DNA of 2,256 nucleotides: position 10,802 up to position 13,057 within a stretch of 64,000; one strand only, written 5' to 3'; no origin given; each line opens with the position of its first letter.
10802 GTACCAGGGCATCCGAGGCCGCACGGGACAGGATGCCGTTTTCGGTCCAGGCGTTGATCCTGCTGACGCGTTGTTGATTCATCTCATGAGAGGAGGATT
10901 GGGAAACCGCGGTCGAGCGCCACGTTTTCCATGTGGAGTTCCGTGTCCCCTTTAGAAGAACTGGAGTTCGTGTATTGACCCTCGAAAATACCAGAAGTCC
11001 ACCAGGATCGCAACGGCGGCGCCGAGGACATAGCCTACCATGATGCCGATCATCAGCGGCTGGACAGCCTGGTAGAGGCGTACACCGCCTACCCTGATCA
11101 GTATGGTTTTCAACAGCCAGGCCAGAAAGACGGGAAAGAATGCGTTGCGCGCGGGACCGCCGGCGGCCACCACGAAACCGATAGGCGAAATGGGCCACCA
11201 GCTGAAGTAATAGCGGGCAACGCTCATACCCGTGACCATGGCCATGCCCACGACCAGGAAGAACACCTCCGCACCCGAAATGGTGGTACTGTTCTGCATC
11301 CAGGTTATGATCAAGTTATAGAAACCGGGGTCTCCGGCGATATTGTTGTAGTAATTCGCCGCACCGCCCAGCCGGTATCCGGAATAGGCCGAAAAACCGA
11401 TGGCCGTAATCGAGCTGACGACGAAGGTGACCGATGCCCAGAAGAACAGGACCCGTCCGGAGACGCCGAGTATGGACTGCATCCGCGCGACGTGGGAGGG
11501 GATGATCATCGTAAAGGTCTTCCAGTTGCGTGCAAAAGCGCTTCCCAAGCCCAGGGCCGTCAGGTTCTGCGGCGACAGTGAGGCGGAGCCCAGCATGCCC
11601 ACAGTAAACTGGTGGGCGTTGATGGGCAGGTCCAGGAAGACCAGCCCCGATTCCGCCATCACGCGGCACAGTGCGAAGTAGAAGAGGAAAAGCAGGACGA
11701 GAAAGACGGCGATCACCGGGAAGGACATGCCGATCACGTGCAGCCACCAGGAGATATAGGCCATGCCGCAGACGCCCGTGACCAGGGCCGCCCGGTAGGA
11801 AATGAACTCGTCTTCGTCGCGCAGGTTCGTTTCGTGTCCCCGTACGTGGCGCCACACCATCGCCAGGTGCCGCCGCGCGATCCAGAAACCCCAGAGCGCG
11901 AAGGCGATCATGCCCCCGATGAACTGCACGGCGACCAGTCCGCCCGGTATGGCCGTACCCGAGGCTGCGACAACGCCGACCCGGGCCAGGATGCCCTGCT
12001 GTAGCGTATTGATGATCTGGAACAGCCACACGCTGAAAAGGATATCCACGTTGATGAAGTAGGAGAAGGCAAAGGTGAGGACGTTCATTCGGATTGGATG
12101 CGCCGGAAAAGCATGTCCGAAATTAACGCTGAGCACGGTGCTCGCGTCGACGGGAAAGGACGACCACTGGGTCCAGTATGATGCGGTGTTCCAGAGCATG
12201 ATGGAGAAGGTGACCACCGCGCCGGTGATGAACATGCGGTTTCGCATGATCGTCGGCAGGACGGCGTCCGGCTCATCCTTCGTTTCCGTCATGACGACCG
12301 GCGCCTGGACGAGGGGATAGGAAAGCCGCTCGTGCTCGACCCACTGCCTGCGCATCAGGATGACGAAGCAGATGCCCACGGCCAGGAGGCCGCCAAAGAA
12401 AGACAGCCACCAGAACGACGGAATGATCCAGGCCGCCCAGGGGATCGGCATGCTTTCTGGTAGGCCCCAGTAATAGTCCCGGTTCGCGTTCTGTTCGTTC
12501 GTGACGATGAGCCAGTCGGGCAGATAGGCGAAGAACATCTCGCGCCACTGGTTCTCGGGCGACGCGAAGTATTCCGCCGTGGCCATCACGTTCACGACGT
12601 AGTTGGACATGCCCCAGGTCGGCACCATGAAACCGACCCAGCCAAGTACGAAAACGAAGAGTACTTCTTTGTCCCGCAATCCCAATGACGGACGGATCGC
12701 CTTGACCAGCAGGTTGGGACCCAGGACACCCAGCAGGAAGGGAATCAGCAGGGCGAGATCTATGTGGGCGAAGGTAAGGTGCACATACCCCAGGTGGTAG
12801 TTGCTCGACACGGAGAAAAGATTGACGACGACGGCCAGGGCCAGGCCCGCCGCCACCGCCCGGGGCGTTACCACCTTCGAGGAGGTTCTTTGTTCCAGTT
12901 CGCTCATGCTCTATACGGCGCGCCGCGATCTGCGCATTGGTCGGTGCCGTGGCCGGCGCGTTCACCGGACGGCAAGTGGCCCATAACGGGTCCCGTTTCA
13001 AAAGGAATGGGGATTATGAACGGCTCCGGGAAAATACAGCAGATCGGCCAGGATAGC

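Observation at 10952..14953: Tandem paralogs of a 651-aa polytopic membrane protein of unknown function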

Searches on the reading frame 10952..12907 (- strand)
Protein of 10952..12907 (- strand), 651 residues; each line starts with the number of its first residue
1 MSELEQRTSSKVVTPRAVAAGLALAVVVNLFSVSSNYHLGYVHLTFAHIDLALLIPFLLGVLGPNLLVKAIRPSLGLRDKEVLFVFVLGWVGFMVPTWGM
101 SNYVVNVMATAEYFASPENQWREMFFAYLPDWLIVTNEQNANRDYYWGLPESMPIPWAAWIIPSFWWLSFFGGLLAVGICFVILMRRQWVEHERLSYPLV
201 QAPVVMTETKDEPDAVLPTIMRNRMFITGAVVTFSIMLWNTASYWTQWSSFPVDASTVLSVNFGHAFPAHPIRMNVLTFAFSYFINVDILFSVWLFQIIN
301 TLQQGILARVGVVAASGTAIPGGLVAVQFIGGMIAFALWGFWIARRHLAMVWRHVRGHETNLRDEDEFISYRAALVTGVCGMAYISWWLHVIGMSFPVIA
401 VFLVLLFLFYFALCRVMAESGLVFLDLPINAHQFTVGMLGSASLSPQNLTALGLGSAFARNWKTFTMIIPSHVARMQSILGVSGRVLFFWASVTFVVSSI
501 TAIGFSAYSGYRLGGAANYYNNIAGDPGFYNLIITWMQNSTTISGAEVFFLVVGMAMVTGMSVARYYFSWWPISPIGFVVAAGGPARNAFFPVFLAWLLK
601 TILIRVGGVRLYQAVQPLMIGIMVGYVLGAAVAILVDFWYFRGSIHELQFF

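Call 4: search_protein_families(library=pfam, proteins=[window:10952-12907:-], max_evalue=0.1)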
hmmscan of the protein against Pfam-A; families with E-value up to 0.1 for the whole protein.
window:10952-12907:- (651 aa): 2 families
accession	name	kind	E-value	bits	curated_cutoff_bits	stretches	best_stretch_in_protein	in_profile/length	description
PF20581.3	DUF6785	-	5.5e-95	319.2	25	1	14-514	1-498/498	Family of unknown function (DUF6785)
PF20580.3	DUF6784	-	2.1e-20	73.2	26.4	1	549-640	2-93/101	Domain of unknown function (DUF6784)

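Call 5: search_protein_families(library=ncbifam, proteins=[window:10952-12907:-], max_evalue=0.1)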
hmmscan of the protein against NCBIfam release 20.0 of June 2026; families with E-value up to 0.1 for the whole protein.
window:10952-12907:- (651 aa): 0 families

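Call 7: search_solved_structures(query=window:10952-12907:-, max_evalue=10)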
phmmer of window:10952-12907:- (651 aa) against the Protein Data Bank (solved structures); distinct sequences matched with E-value up to 10: 0.

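Call 8: find_homologous_proteins(query=window:10952-12907:-)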
Query window:10952-12907:- (651 aa): 151 proteins with E <= 0.001 among 8000 candidates; the best 120 are listed.
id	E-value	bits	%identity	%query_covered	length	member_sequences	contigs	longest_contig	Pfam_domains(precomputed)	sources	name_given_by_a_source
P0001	0.0e+0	1402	94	100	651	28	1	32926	PF20580.4,PF20581.4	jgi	-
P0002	0.0e+0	1302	86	100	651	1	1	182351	PF20580.4,PF20581.4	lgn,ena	-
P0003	0.0e+0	1302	86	100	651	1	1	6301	PF20580.4,PF20581.4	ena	-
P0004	0.0e+0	1301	86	100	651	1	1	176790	PF20580.4,PF20581.4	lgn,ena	-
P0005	0.0e+0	1300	86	100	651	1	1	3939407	PF20580.4,PF20581.4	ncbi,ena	-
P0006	0.0e+0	1299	86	100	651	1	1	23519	PF20580.4,PF20581.4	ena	-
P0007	0.0e+0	1299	86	100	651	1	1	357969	PF20580.4,PF20581.4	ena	-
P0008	0.0e+0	1298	86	100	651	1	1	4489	PF20580.4,PF20581.4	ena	-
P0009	0.0e+0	1298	86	100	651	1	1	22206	PF20580.4,PF20581.4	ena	-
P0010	0.0e+0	1295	86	100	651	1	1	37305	PF20580.4,PF20581.4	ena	-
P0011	0.0e+0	1287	86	99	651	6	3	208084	PF20580.4,PF20581.4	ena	-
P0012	0.0e+0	1287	87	100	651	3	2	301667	PF20580.4,PF20581.4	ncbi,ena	-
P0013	0.0e+0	1285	85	100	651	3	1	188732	PF20580.4,PF20581.4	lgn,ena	-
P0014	0.0e+0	1277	84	100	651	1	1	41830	PF20580.4,PF20581.4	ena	-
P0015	0.0e+0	1272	84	100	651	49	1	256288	PF20580.4,PF20581.4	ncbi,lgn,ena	-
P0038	4.9e-270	916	62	98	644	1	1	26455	PF20580.4,PF20581.4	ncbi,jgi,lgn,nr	ncbi:MAG: hypothetical protein FJY97_05535 [candidate division Zixibacteria bacterium]|nr:hypothetic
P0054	6.3e-182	625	47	97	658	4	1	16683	PF20580.4,PF20581.4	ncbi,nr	ncbi:MAG: hypothetical protein HY710_02335 [Candidatus Latescibacteria bacterium]|nr:hypothetical pr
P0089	1.9e-145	504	41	97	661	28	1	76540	PF20580.4,PF20581.4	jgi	-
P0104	8.6e-91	323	33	99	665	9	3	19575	PF20580.4,PF20581.4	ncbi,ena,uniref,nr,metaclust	ncbi:MAG: hypothetical protein A3F84_04480 [Candidatus Handelsmanbacteria bacterium RIFCSPLOWO2_12_F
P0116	1.2e-71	260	28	96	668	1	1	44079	PF20580.4,PF20581.4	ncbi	-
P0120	4.1e-67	245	28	90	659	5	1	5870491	PF20580.4,PF20581.4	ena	-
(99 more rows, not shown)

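Call 11: search_solved_structures(query=A1, max_evalue=10, show_alignments=2)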
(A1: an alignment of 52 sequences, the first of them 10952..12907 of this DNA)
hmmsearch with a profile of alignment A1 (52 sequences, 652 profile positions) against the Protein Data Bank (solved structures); distinct sequences matched with E-value up to 10: 1.
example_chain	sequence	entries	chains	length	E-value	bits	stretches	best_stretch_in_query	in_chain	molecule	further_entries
9r78_Q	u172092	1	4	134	1.5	10.2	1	427-497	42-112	Hexon-interlacing protein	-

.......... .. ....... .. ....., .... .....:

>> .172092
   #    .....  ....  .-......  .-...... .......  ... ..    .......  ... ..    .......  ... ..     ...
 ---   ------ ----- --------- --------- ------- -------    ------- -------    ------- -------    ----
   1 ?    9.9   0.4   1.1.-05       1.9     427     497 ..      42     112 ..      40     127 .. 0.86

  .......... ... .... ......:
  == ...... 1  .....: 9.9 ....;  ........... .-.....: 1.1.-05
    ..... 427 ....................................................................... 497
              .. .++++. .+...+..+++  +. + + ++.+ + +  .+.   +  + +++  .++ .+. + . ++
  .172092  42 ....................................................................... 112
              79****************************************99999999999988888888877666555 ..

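Call 18: find_related_loci(query=A1, collection=genome_contigs, flank=8000)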
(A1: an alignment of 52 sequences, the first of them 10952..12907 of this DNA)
Query A1 (651 aa) in genome_contigs; peptide patterns used: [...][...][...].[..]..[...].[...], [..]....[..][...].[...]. (x = any residue, [..] = any of these).
600 stretches matched a pattern (row limit reached: there are more); 591 encode a relative of the query (tblastn E <= 1e-3); the best 80 are kept; 80 distinct loci.
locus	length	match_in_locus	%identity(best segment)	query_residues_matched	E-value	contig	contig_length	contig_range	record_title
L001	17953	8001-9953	86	1-651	0e+0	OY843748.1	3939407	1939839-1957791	MAG: bacterium isolate 9408d56b-0626-48ff-8cc4-40385ffb9045 genome assembly, chromosome: 1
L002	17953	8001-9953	84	1-651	0e+0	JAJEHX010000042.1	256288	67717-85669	MAG: Candidatus Latescibacterota bacterium isolate p16x63bins.21 k141_890984, whole genome shotgun sequence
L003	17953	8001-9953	75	1-651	0e+0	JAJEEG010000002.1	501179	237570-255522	MAG: Candidatus Latescibacterota bacterium isolate p16x34bins.14 k141_287916, whole genome shotgun sequence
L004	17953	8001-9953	74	1-651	0e+0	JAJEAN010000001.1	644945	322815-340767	MAG: Candidatus Latescibacterota bacterium isolate jk18x7bins.54 k141_1592180, whole genome shotgun sequence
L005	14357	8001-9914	62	14-651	0e+0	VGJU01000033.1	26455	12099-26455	MAG: Candidatus Zixiibacteriota bacterium isolate K_Offshore_80m_m2_058 K_Offshore_80m_m2_058_Ga0194132_10003791, whole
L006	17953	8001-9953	84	1-651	0e+0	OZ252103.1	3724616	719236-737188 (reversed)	MAG: bacterium isolate 8b9b2d7a-c40d-4f90-8ad6-3455a0001c0c genome assembly, chromosome: 1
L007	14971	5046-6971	44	9-651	0e+0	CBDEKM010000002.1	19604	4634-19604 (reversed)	MAG: bacterium isolate fecf1fe2-d5d3-4dbd-a99f-11e0e87e1ef0 genome assembly, contig: contig_2, whole genome shotgun sequ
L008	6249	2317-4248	44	7-651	3e-177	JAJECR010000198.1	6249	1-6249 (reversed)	MAG: Candidatus Latescibacterota bacterium isolate jk18xAbins.29 k141_356270, whole genome shotgun sequence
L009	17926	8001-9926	45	9-651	3e-175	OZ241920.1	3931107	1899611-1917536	MAG: bacterium isolate c159a2c7-7ae9-43f8-b1c6-a8821b09048b genome assembly, chromosome: 1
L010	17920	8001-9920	44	11-651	6e-174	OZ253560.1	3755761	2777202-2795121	MAG: bacterium isolate 97c2cdc3-07c5-4390-9168-6b920e0bec44 genome assembly, chromosome: 1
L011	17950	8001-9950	44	1-651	3e-173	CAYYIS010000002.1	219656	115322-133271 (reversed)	MAG TPA_asm: uncultured Gemmatimonadota bacterium isolate SRP077602_co4_478 genome assembly, contig: NODE_19_length_2196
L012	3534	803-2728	43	8-651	3e-179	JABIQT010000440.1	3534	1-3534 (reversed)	MAG: Candidatus Latescibacterota bacterium isolate SI072_bin148 k141_2943135, whole genome shotgun sequence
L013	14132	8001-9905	43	13-646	2e-162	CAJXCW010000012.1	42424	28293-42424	TPA_asm: uncultured bacterium isolate ERR599008_bin.45_MetaBAT_v2.12.1_MAG genome assembly, contig: NODE_790_length_4242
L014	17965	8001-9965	41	2-647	2e-159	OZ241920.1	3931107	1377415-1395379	MAG: bacterium isolate c159a2c7-7ae9-43f8-b1c6-a8821b09048b genome assembly, chromosome: 1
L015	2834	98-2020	40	7-646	5e-166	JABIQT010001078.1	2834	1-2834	MAG: Candidatus Latescibacterota bacterium isolate SI072_bin148 k141_2122692, whole genome shotgun sequence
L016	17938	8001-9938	41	3-651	3e-156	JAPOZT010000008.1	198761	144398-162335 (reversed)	MAG: Gemmatimonadetes bacterium isolate IRC1_bin_16 NODE_56_length_198761_cov_20.1132, whole genome shotgun sequence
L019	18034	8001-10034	39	1-647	5e-154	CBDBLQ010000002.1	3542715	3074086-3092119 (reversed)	MAG: bacterium isolate 7e3eab2d-bf14-4947-a8f9-fc6ddb354d52 genome assembly, contig: contig_2, whole genome shotgun sequ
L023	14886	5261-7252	43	21-651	4e-166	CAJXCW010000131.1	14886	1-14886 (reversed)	TPA_asm: uncultured bacterium isolate ERR599008_bin.45_MetaBAT_v2.12.1_MAG genome assembly, contig: NODE_4331_length_148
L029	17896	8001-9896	35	10-646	2e-115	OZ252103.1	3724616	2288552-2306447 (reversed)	MAG: bacterium isolate 8b9b2d7a-c40d-4f90-8ad6-3455a0001c0c genome assembly, chromosome: 1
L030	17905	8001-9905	33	7-646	7e-113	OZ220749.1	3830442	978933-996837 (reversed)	MAG: bacterium isolate 072a604d-d951-4d4f-bb27-b5f30d89a258 genome assembly, chromosome: 1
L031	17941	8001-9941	33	2-646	2e-112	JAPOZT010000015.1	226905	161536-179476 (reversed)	MAG: Gemmatimonadetes bacterium isolate IRC1_bin_16 NODE_39_length_226905_cov_20.1596, whole genome shotgun sequence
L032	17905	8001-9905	33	7-646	2e-111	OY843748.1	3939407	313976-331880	MAG: bacterium isolate 9408d56b-0626-48ff-8cc4-40385ffb9045 genome assembly, chromosome: 1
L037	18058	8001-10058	39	1-647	6e-152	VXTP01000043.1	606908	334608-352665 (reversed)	MAG: Gemmatimonadetes bacterium isolate SB0665_bin_8 NODE_2_length_606908_cov_12.920945, whole genome shotgun sequence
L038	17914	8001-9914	31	3-647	2e-104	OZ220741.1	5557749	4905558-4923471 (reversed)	MAG: Candidatus Latescibacterota bacterium isolate a9e09e5c-d410-47d8-823c-ef7e39eb5a37 genome assembly, chromosome: 1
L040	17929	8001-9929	32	9-649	3e-103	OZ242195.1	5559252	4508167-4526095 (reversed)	MAG: Candidatus Latescibacterota bacterium isolate a57e98d2-c2a9-4833-8eaa-f85fbefd33d8 genome assembly, chromosome: 1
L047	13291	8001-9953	32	1-648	9e-100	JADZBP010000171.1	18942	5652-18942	MAG: Candidatus Latescibacterota bacterium isolate SJ679 c_000000899957, whole genome shotgun sequence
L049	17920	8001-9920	32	7-651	1e-97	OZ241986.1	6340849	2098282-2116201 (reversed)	MAG: Candidatus Latescibacterota bacterium isolate 0d522d25-140f-41b3-910f-d932058e053c genome assembly, chromosome: 1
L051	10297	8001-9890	30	16-644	2e-98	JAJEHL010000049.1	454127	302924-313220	MAG: Candidatus Latescibacterota bacterium isolate p16x60bins.49 k141_824283, whole genome shotgun sequence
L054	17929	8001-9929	32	4-649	4e-96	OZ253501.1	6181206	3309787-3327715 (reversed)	MAG: Candidatus Latescibacterota bacterium isolate f485d00f-16df-4488-a4d1-ddfd292eb512 genome assembly, chromosome: 1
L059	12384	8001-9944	31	4-648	1e-94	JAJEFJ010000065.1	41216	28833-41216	MAG: Candidatus Latescibacterota bacterium isolate p16x43bins.30 k141_253496, whole genome shotgun sequence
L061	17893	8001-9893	31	16-648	3e-94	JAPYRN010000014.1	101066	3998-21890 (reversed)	MAG: Candidatus Latescibacterota bacterium isolate PW3.metabat2.162 PW3_268_length_101066_cov_11.135292, whole genome sh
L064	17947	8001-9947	31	2-649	7e-94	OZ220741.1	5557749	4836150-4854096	MAG: Candidatus Latescibacterota bacterium isolate a9e09e5c-d410-47d8-823c-ef7e39eb5a37 genome assembly, chromosome: 1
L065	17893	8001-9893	32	16-648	5e-94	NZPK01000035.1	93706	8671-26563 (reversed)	MAG: Gemmatimonadetes bacterium isolate EAC654 88810, whole genome shotgun sequence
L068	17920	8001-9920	31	7-651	2e-93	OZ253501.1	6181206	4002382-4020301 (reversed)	MAG: Candidatus Latescibacterota bacterium isolate f485d00f-16df-4488-a4d1-ddfd292eb512 genome assembly, chromosome: 1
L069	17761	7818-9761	30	6-649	1e-94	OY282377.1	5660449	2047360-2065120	MAG: uncultured Latescibacteria bacterium genome assembly, chromosome: 1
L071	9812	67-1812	32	65-648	6e-93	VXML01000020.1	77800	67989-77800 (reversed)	MAG: Gemmatimonadetes bacterium isolate SB0661_bin_36 NODE_403_length_77800_cov_79.691903, whole genome shotgun sequence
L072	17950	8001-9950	30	2-649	9e-93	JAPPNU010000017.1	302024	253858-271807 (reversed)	MAG: Gemmatimonadota bacterium isolate RHO3_bin_7 NODE_35_length_302024_cov_37.581480, whole genome shotgun sequence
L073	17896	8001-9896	31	13-646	4e-92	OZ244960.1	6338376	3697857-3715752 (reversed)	MAG: Candidatus Latescibacterota bacterium isolate 84ceb019-2832-410a-8319-f59b3e32517b genome assembly, chromosome: 1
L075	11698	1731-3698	30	2-651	6e-92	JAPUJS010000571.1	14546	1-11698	MAG: bacterium isolate KW1-S15_112 KW1-S15_112_cg571, whole genome shotgun sequence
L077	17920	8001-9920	29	13-650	3e-91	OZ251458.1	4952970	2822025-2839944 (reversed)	MAG: Candidatus Latescibacterota bacterium isolate 0d485872-e18d-4011-b7de-a34ce824adf8 genome assembly, chromosome: 1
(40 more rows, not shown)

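Call 25: predict_structure(alignment_id=A1)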
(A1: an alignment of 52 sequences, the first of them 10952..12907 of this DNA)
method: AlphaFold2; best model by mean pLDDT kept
length: 651 residues; sequences in the alignment: 52
mean_pLDDT: 87.9   pTM: 0.90
mean pLDDT of the five models: 87.9, 86.6, 86.5, 85.3, 84.3
residues with pLDDT >= 90: 388; 70-90: 213; 50-70: 41; < 50: 9
segments of 3 or more residues with pLDDT < 50: 1-9
pLDDT, mean of each block of 10 residues (from residue 1): 39 91 96 86 85 94 92 89 96 88 89 89 93 89 89 91 95 94 93 90 83 75 93 93 82 76 84 89 92 92 89 64 83 95 94 92 88 96 98 97 95 93 85 91 94 84 79 92 92 95 92 70 65 89 88 96 91 91 81 93 92 92 94 87 68 53
secondary structure, 60 per line:
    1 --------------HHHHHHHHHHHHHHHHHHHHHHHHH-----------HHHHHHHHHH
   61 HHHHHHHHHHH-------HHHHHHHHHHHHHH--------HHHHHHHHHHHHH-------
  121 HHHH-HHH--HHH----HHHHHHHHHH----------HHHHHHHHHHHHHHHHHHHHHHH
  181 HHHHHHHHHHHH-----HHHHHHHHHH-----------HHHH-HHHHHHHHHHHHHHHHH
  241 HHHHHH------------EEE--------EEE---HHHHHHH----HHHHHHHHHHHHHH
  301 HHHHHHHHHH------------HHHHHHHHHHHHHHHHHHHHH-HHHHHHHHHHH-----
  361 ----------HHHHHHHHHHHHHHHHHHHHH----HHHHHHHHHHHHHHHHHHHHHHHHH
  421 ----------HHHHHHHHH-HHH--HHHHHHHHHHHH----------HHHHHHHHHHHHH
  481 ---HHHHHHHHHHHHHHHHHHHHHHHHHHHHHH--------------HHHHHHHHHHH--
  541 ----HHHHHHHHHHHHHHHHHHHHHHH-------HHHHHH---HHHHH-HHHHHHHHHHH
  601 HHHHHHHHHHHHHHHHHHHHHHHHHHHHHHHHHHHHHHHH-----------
elements in order: H15-39 H51-71 H79-92 H101-113 H121-124 H138-147 H158-192 H198-207 H219-222 H224-246 E259-261 E270-272 H276-282 H287-310 H323-343 H345-355 H371-391 H396-420 H431-439 H446-457 H468-480 H484-513 H528-538 H545-567 H575-580 H584-588 H590-640

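Call 27: fold_search(model_id=the predicted structure, library=pdb)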
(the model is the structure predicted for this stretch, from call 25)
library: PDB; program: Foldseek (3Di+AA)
matches with E <= 10: 316; with E <= 0.001: 2
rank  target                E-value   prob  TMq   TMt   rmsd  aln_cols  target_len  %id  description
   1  7wst_A                4.4e-08  1.00  0.66  0.71   6.5       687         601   12  Cryo-EM structure of the barley Yellow stripe 1 transporter in complex with Fe(III)-DMA (released 2022-11-30)
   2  7wsr_A                5.7e-08  1.00  0.63  0.67   7.0       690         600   14  Cryo-EM structure of the barley Yellow stripe 1 transporter (released 2022-11-30)
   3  4atv_B                1.4e-02  0.23  0.09  0.13  25.0       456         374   13  STRUCTURE OF A TRIPLE MUTANT OF THE NHAA DIMER, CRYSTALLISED AT LOW PH (released 2013-07-10)
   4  4au5_B                1.9e-02  0.20  0.09  0.13  25.8       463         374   10  Structure of the NhaA dimer, crystallised at low pH (released 2013-07-10)
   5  7a0w_A                3.9e-02  0.15  0.08  0.12  26.4       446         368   12  Structure of dimeric sodium proton antiporter NhaA, at pH 8.5, crystallized with chimeric Fab antibodies (released 2022-02-23)
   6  4au5_A                3.9e-02  0.15  0.09  0.13  25.6       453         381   10  Structure of the NhaA dimer, crystallised at low pH (released 2013-07-10)
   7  4atv_A                4.8e-02  0.14  0.09  0.13  26.5       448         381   10  STRUCTURE OF A TRIPLE MUTANT OF THE NHAA DIMER, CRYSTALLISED AT LOW PH (released 2013-07-10)
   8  8b70_A                6.5e-02  0.09  0.09  0.10  26.5       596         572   13  KimA from B. subtilis with nucleotide second-messenger c-di-AMP bound (released 2023-01-18)
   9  8zxk_B                7.7e-02  0.10  0.10  0.11  26.0       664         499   13  Cryo-EM structure of trimethylamine transporter TmaT binding with TMA (released 2024-11-06)
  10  4us4                  8.0e-02  0.09  0.08  0.11  27.2       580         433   12  Crystal Structure of the Bacterial NSS Member MhsT in an Occluded Inward-Facing State (lipidic cubic phase form) (released 2014-09-24)
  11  7a0y_A                8.4e-02  0.11  0.08  0.12  25.6       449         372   13  Structure of dimeric sodium proton antiporter NhaA K300R variant, at pH 8.2, crystallized with chimeric Fab antibodies (released 2022-02-23)
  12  2wsw                  9.5e-02  0.10  0.10  0.12  26.8       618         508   11  Crystal Structure of Carnitine Transporter from Proteus mirabilis (released 2010-09-08)
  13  7a0x_A                1.5e-01  0.11  0.09  0.14  24.7       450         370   11  Structure of dimeric sodium proton antiporter NhaA, at pH 6.0, crystallized with chimeric Fab antibodies (released 2022-02-23)
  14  4mm6                  1.6e-01  0.06  0.08  0.10  23.5       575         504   14  Crystal structure of LeuBAT (delta13 mutant) in complex with (S)-duloxetine (released 2013-10-16)
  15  8uca_5                1.7e-01  0.07  0.09  0.09  26.3       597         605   12  Formation of I2+III2 supercomplex rescues respiratory chain defects (released 2025-01-15)
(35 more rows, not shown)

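Call 28: search_protein_representatives(alignment_id=A1)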
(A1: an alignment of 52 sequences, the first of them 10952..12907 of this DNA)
Query: 52 sequences, 652 profile positions. Proteins with E-value up to 0.001 (for the whole library): 7919; up to 1e-10: 5868; up to 1e-30: 3015. The best 150 are listed.
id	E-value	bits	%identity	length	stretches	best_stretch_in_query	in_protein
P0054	2.5e-275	931.4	-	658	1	8-652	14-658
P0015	1.4e-267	905.8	-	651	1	7-651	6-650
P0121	7.0e-229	778.0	-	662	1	8-647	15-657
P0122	1.7e-228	776.7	-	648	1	9-651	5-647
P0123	1.0e-227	774.1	-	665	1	10-652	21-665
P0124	4.7e-227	771.9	-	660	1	8-652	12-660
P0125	1.2e-226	770.6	-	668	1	9-652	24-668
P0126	3.9e-225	765.6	-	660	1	9-649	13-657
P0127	6.7e-224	761.5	-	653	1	8-649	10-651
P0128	4.4e-221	752.2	-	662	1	8-652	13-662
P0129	9.6e-218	741.2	-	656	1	6-652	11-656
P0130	1.2e-217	740.8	-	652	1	12-651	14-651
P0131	1.8e-216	737.0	-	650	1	7-652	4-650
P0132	2.9e-215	733.0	-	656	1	10-649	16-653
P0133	3.0e-215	732.9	-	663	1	5-650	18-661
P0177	9.5e-185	632.1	-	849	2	9-535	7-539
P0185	2.4e-180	617.6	-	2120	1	7-639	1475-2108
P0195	1.2e-175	602.0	-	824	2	6-543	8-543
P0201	3.7e-174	597.2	-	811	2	74-647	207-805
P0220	2.2e-164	564.9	-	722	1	12-636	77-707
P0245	2.9e-157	541.3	-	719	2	45-650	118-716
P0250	1.6e-155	535.6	-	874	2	6-534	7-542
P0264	4.7e-152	524.1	-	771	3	142-645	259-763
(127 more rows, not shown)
